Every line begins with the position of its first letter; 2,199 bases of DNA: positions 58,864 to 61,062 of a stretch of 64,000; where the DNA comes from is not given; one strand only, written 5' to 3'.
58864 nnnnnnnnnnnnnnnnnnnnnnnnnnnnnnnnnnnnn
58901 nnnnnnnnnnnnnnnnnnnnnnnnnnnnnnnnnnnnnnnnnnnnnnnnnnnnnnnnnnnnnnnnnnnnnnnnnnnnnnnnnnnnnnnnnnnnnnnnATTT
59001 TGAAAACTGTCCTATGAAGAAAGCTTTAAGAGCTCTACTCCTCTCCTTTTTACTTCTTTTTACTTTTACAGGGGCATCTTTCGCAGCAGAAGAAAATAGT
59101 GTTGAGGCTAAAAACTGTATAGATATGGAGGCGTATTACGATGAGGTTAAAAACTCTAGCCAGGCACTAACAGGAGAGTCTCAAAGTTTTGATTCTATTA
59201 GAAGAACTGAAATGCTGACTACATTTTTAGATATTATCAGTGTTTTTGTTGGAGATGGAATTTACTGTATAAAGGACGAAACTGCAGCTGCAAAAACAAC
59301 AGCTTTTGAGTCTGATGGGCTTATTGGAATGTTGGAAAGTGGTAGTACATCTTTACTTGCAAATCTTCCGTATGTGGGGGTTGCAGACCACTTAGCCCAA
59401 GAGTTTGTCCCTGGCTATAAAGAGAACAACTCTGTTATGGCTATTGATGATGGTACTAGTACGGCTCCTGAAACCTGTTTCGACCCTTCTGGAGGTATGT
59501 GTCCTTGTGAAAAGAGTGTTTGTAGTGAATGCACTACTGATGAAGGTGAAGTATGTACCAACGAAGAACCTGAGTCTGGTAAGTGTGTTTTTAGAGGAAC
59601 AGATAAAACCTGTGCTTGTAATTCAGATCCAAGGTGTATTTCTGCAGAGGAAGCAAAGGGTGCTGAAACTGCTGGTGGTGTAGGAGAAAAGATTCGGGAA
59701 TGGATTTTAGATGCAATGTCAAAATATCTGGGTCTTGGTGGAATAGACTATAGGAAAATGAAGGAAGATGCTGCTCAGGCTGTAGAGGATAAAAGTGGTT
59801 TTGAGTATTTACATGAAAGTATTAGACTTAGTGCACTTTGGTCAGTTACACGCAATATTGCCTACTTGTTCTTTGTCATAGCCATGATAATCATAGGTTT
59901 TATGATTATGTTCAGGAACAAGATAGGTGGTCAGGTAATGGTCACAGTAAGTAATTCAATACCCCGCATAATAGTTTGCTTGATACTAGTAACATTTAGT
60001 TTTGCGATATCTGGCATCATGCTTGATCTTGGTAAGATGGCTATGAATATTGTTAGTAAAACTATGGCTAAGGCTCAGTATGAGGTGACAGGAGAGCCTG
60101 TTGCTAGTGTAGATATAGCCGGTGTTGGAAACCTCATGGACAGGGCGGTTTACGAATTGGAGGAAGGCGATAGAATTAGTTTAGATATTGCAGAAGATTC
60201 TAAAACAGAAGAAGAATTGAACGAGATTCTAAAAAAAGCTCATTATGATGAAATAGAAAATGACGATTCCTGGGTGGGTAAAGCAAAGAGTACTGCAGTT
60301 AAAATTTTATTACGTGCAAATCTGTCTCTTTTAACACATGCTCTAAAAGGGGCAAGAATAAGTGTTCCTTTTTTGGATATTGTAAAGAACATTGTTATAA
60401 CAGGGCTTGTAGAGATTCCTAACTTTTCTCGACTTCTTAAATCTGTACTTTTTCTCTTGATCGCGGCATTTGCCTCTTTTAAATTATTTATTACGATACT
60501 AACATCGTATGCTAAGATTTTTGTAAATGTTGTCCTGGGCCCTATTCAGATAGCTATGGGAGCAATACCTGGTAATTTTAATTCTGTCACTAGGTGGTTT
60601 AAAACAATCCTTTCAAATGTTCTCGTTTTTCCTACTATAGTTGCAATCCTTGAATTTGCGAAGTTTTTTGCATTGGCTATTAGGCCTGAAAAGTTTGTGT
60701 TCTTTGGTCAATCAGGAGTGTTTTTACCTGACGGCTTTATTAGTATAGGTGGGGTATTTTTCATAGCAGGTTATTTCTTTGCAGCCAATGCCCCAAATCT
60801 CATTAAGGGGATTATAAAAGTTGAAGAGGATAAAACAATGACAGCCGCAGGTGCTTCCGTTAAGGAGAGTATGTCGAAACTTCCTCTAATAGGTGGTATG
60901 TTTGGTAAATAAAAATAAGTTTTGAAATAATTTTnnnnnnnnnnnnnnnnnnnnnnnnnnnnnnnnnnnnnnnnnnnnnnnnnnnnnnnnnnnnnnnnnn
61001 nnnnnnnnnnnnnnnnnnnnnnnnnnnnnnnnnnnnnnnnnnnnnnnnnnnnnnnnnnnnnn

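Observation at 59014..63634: Two giant paralogous surface/membrane proteins share a 266-bp almost identical DNA core, flanked by diverged sequence: recent gene conversion between variable-ectodomain genes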

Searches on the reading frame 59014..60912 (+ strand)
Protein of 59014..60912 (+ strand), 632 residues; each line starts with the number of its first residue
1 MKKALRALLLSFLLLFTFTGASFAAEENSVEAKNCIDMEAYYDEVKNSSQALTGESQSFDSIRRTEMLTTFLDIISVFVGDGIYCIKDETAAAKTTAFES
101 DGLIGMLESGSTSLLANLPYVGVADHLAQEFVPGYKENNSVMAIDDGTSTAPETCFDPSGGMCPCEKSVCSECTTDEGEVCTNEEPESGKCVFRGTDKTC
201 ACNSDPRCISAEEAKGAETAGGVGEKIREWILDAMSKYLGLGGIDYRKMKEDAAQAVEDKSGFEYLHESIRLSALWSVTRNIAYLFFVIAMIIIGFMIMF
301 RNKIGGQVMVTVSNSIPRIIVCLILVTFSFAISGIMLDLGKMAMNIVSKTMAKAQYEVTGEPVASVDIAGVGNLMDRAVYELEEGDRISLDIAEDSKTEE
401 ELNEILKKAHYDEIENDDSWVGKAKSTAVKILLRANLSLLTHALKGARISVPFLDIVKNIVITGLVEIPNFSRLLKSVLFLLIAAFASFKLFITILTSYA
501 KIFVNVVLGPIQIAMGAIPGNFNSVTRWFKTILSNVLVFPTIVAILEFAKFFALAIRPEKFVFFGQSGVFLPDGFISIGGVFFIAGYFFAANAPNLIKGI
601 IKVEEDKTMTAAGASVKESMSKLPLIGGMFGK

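Call 5: search_protein_families(library=pfam, proteins=[window:59014-60912:+], max_evalue=0.1)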
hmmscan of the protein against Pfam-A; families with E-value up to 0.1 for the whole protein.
window:59014-60912:+ (632 aa): 1 family
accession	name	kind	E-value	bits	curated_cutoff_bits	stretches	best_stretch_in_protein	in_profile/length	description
PF21748.3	UPF0150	-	0.027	14.8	27.3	0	403-425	4-26/64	UPF0150-like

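Call 10: find_homologous_proteins(query=window:59014-60912:+)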
Query window:59014-60912:+ (632 aa): 138 proteins with E <= 0.001 among 8000 candidates; the best 120 are listed.
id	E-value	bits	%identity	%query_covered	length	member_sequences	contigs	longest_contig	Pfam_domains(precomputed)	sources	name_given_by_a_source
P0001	0.0e+0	1387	100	100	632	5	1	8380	-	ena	-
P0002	1.7e-201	689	98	49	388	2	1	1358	PF22677.3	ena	-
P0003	2.6e-186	639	52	97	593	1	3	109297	-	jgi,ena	-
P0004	7.3e-180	617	49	76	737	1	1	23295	-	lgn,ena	-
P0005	1.1e-179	617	60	64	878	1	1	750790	-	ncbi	ncbi:MAG: hypothetical protein ACOX06_01410 [Candidatus Dojkabacteria bacterium]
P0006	1.2e-178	613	45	100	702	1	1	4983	-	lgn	-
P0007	4.1e-173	595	49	97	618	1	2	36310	-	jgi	-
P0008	9.4e-155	535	48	69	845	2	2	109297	-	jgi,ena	-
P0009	8.6e-133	462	39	100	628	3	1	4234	-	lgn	-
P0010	2.2e-130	454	41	61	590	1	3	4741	-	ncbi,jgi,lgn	-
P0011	8.6e-130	452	40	97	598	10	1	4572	-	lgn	-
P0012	3.0e-129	450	43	65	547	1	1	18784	-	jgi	-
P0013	1.9e-128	448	38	96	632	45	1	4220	-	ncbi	-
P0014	2.1e-128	448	38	100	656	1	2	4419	-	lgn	-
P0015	2.3e-127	444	56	24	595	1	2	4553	-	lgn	-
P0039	1.6e-51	194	68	13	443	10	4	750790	-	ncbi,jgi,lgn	ncbi:MAG: hypothetical protein ACOX06_02100 [Candidatus Dojkabacteria bacterium]|jgi:hypothetical pr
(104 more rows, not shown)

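Call 11: search_protein_families(library=ncbifam, proteins=[window:59014-60912:+], max_evalue=1)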
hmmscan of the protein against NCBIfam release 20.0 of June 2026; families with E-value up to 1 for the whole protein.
window:59014-60912:+ (632 aa): 1 family
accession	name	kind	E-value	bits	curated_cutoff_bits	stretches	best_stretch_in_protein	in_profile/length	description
NF053514.2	JUQZ_fam_ocin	equivalog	0.13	12.6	40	1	1-36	1-33/107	BLB8/JUQZ-1 family protein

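Call 12: find_encoding_contigs(protein=P0005, flank=10000, max_places=3)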
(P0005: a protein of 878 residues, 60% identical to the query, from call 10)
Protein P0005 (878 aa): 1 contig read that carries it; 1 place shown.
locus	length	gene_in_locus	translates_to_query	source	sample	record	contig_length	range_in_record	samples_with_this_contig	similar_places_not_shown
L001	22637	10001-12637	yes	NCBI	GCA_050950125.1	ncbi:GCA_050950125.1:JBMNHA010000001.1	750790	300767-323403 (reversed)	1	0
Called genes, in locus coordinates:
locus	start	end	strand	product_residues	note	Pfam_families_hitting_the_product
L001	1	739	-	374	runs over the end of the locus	PF00712:DNA_pol3_beta, PF02767:DNA_pol3_beta_2, PF02768:DNA_pol3_beta_3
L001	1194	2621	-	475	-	PF11638:DnaA_N (faint), PF01695:IstB_IS21 (weak), PF00308:Bac_DnaA, PF08299:Bac_DnaA_C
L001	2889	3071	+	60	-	PF00468:Ribosomal_L34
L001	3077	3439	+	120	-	PF00825:Ribonuclease_P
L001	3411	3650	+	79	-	PF01809:YidD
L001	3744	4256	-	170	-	PF01936:NYN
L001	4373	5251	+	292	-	-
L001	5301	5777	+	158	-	PF13083:KH_KhpA-B, PF01424:R3H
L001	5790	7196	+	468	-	PF04932:Wzy_C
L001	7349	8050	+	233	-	-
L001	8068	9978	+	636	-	-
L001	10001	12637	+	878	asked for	-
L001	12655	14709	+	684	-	-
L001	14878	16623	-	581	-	-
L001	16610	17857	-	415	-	PF11104:PilM_2, PF00012:HSP70 (faint), PF06723:MreB_Mbl (weak), PF06277:EutA (weak), PF14450:FtsA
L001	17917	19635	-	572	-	PF23023:Anti-Pycsar_Apyc1 (weak), PF00753:Lactamase_B, PF12706:Lactamase_B_2, PF07521:RMMBL (faint), PF22505:RNase_J_b_CASP, PF17770:RNase_J_C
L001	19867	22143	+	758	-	PF00133:tRNA-synt_1, PF09334:tRNA-synt_1g, PF13603:tRNA-synt_1_2 (weak), PF09334:tRNA-synt_1g (weak), PF08264:Anticodon_1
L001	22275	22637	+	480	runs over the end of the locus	PF00133:tRNA-synt_1, PF01406:tRNA-synt_1e (faint), PF09334:tRNA-synt_1g, PF00133:tRNA-synt_1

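Call 13: find_encoding_contigs(protein=P0003, flank=10000, max_places=3)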
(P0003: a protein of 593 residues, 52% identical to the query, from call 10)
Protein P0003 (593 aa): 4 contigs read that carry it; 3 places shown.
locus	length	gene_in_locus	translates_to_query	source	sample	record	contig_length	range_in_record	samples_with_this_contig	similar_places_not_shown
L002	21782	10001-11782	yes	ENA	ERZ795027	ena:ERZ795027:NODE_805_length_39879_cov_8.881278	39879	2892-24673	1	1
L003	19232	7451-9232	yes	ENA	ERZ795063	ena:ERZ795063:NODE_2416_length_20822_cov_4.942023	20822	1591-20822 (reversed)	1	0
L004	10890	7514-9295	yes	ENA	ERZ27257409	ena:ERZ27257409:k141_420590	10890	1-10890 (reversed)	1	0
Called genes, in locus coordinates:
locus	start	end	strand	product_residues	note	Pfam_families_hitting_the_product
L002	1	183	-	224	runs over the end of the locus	PF18923:DUF5673 (weak)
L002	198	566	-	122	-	-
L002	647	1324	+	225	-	PF00486:Trans_reg_C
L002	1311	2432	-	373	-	PF00712:DNA_pol3_beta, PF02767:DNA_pol3_beta_2, PF02768:DNA_pol3_beta_3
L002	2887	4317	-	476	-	PF01695:IstB_IS21, PF00308:Bac_DnaA, PF08299:Bac_DnaA_C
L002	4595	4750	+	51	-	PF00468:Ribosomal_L34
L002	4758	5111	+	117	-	PF00825:Ribonuclease_P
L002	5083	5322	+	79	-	PF01809:YidD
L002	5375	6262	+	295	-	PF02096:60KD_IMP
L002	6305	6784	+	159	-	PF13083:KH_KhpA-B, PF01424:R3H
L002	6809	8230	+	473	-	PF04932:Wzy_C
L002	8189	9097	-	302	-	PF01699:Na_Ca_ex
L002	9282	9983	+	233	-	-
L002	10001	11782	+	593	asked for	-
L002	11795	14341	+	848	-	-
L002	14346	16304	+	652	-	-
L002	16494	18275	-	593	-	-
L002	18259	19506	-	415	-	PF11104:PilM_2, PF06277:EutA, PF06723:MreB_Mbl (weak), PF14450:FtsA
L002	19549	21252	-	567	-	PF00753:Lactamase_B, PF23023:Anti-Pycsar_Apyc1 (weak), PF12706:Lactamase_B_2, PF22505:RNase_J_b_CASP, PF07521:RMMBL (weak), PF17770:RNase_J_C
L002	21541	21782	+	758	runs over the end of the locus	PF00133:tRNA-synt_1, PF09334:tRNA-synt_1g, PF13603:tRNA-synt_1_2 (weak), PF09334:tRNA-synt_1g (weak), PF08264:Anticodon_1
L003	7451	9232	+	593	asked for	-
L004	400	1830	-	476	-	PF01695:IstB_IS21, PF00308:Bac_DnaA, PF08299:Bac_DnaA_C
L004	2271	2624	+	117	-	PF00825:Ribonuclease_P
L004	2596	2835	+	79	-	PF01809:YidD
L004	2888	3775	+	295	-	PF02096:60KD_IMP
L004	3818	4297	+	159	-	PF13083:KH_KhpA-B, PF01424:R3H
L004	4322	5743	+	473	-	PF04932:Wzy_C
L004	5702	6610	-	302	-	PF01699:Na_Ca_ex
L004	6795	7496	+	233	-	-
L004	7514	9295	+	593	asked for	-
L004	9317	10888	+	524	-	?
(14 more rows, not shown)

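Call 23: search_solved_structures(query=A1, max_evalue=10)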
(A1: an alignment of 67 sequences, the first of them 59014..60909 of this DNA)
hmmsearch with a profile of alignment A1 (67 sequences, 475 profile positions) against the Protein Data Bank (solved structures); distinct sequences matched with E-value up to 10: 1.
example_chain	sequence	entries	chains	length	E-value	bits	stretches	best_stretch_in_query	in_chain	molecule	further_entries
9c6o_A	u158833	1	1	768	5.2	9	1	12-122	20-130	Pteronotus davyi ACE2 ectodomain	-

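Call 24: search_protein_families(library=pfam, alignment_id=A1, max_evalue=1)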
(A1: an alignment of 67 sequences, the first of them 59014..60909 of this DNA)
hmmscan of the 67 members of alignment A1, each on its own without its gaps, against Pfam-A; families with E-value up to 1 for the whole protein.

A. member 1, window:59014-60909:+ (632 aa): 2 families
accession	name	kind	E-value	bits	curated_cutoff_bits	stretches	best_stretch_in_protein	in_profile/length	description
PF21748.3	UPF0150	-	0.027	14.8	27.3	0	403-425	4-26/64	UPF0150-like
PF01954.22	AF2212-like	-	0.66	10.9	21.6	1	381-415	21-55/59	AF2212-like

B. families by the number of members that match (of 67 scanned): 32 families (the first 25 are shown)
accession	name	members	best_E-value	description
PF04610.19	TrbL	6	0.0049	TrbL/VirB6 plasmid conjugal transfer protein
PF04956.18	TrbC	3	0.023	TrbC/VIRB2 pilin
PF03207.18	OspD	2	0.082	Borrelia outer surface protein D (OspD)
PF06747.18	CHCH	1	0.0091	CHCH domain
PF05821.16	NDUF_B8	1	0.022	NADH-ubiquinone oxidoreductase ASHI subunit (CI-ASHI or NDUFB8)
PF21748.3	UPF0150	1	0.027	UPF0150-like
PF20701.3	HetE-N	1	0.036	Het-E N-terminal domain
PF03929.21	PepSY_TM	1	0.045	PepSY-associated TM region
PF16860.10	CX9C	1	0.046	CHCH-CHCH-like Cx9C, IMS import disulfide relay-system,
PF04964.19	Flp_Fap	1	0.049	Flp/Fap pilin component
PF04639.17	Baculo_E56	1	0.05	Baculoviral E56 protein, specific to ODV envelope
PF11712.13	Vma12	1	0.052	Endoplasmic reticulum-based factor for assembly of V-ATPase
PF04997.17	RNA_pol_Rpb1_1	1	0.055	RNA polymerase Rpb1, domain 1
PF25688.1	P22_gp7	1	0.055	Bacteriophage P22 DNA ejection protein gp7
PF24431.1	DUF7554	1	0.11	Family of unknown function (DUF7554)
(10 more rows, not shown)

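Call 25: search_protein_families(library=pfam, proteins=[L001:12655-14709:+, L001:14878-16623:-, L001:7349-8050:+, L002:14346-16304:+, L002:16494-18275:-], max_evalue=1)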
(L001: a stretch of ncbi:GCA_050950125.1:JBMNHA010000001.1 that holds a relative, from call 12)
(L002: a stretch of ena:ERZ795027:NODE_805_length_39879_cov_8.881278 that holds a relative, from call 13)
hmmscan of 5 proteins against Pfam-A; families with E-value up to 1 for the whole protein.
L001:12655-14709:+ (684 aa): 1 family
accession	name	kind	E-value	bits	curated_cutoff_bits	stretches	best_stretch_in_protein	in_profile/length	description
PF08984.16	DUF1858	-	0.15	12.6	32.2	1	183-230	4-53/59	Domain of unknown function (DUF1858)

L001:14878-16623:- (581 aa): 1 family
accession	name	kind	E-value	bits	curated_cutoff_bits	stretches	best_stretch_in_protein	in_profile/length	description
PF00957.27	Synaptobrevin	-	0.1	12.9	26.4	0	184-212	59-87/89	Synaptobrevin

L001:7349-8050:+ (233 aa): 0 families

L002:14346-16304:+ (652 aa): 0 families

L002:16494-18275:- (593 aa): 0 families

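Call 28: predict_structure(alignment_id=A1)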
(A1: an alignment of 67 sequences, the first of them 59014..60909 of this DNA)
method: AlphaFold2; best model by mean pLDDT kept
length: 632 residues; sequences in the alignment: 67
mean_pLDDT: 75.5   pTM: 0.61
mean pLDDT of the five models: 75.5, 73.0, 72.9, 72.6, 70.7
residues with pLDDT >= 90: 187; 70-90: 243; 50-70: 105; < 50: 97
segments of 3 or more residues with pLDDT < 50: 20-31, 136-157, 159-204, 206-210, 214-221
pLDDT, mean of each block of 10 residues (from residue 1): 73 64 39 72 85 81 83 81 81 78 79 66 60 51 36 44 41 38 36 36 46 49 65 71 73 69 90 94 96 92 88 91 96 96 95 95 87 91 75 68 78 65 88 85 75 70 72 86 92 95 95 93 94 97 96 86 60 67 94 95 80 78 68 54
secondary structure, 60 per line:
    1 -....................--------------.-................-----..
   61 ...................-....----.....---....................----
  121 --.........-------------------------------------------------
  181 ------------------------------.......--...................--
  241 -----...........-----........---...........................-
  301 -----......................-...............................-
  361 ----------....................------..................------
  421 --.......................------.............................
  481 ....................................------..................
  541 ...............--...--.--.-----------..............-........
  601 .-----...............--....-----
elements in order: H2-21 H38-53 H59-79 H89-93 H97-116 H123-131 H211-217 H220-238 H246-256 H262-269 H273-299 H306-327 H329-359 H371-390 H397-414 H423-445 H452-516 H523-555 H578-591 H593-601 H607-621 H624-627

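Call 30: fold_search(model_id=the predicted structure, library=pdb)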
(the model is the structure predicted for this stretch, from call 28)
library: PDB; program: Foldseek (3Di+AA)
matches with E <= 10: 210; with E <= 0.001: 0
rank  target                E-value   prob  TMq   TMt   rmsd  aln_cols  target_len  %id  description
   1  8rtd_L                9.4e-03  1.00  0.26  0.48   8.7       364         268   14  Stalk-Arches-IMC structure from the fully-assembled R388 type IV secretion system determined by cryo-EM. (released 2024-06-19)
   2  8rt9_F                1.5e-02  1.00  0.26  0.47   8.7       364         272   13  Stalk complex full-length structure (TrwJ/VirB5-TrwI/VirB6) from the fully-assembled R388 type IV secretion system det (released 2024-06-19)
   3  7o3v_G                4.8e-02  0.99  0.22  0.42  10.2       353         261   12  Stalk complex structure (TrwJ/VirB5-TrwI/VirB6) from the fully-assembled R388 type IV secretion system determined by c (released 2022-06-22)
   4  7o3v_J                1.2e-01  0.94  0.17  0.37  30.6       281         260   14  Stalk complex structure (TrwJ/VirB5-TrwI/VirB6) from the fully-assembled R388 type IV secretion system determined by c (released 2022-06-22)
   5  7o3v_F                2.2e-01  0.87  0.20  0.38  10.2       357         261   11  Stalk complex structure (TrwJ/VirB5-TrwI/VirB6) from the fully-assembled R388 type IV secretion system determined by c (released 2022-06-22)
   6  8rtd_I                3.5e-01  0.97  0.22  0.51   8.7       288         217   12  Stalk-Arches-IMC structure from the fully-assembled R388 type IV secretion system determined by cryo-EM. (released 2024-06-19)
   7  8rtd_H                4.2e-01  0.95  0.22  0.51   9.9       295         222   12  Stalk-Arches-IMC structure from the fully-assembled R388 type IV secretion system determined by cryo-EM. (released 2024-06-19)
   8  7rtu_B                4.3e-01  0.08  0.08  0.12  33.4       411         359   10  Cryo-EM structure of a TTYH2 trans-dimer (released 2021-08-25)
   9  7o3v_H                7.6e-01  0.85  0.17  0.48  16.3       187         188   14  Stalk complex structure (TrwJ/VirB5-TrwI/VirB6) from the fully-assembled R388 type IV secretion system determined by c (released 2022-06-22)
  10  6h2e_P                8.2e-01  0.10  0.10  0.16  36.1       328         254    9  Structure of the soluble AhlC of the tripartite alpha-pore forming toxin, AHL, from Aeromonas hydrophila. (released 2019-07-10)
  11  8f7n                  8.6e-01  0.18  0.13  0.20  24.9       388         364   12  Crystal structure of chemoreceptor McpZ ligand sensing domain (released 2023-07-05)
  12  2x0c                  9.3e-01  0.10  0.08  0.15  27.0       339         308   12  Crystal Structure of the R7R8 domains of Talin (released 2010-07-07)
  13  7udm_A                1.1e+00  0.18  0.12  0.22  25.3       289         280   14  Crystal structure of designed helical repeat protein RPB_PLP1_R6 in alternative conformation 1 (with peptide) (released 2023-03-22)
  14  7p54_A                1.1e+00  0.08  0.09  0.13  30.0       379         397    9  Cryo-EM structure of human TTYH2 in GDN (released 2021-08-11)
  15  6sue_A                1.4e+00  0.08  0.08  0.03  49.6       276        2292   14  Structure of Photorhabdus luminescens Tc holotoxin pore, Mutation TccC3-D651A (released 2019-11-06)
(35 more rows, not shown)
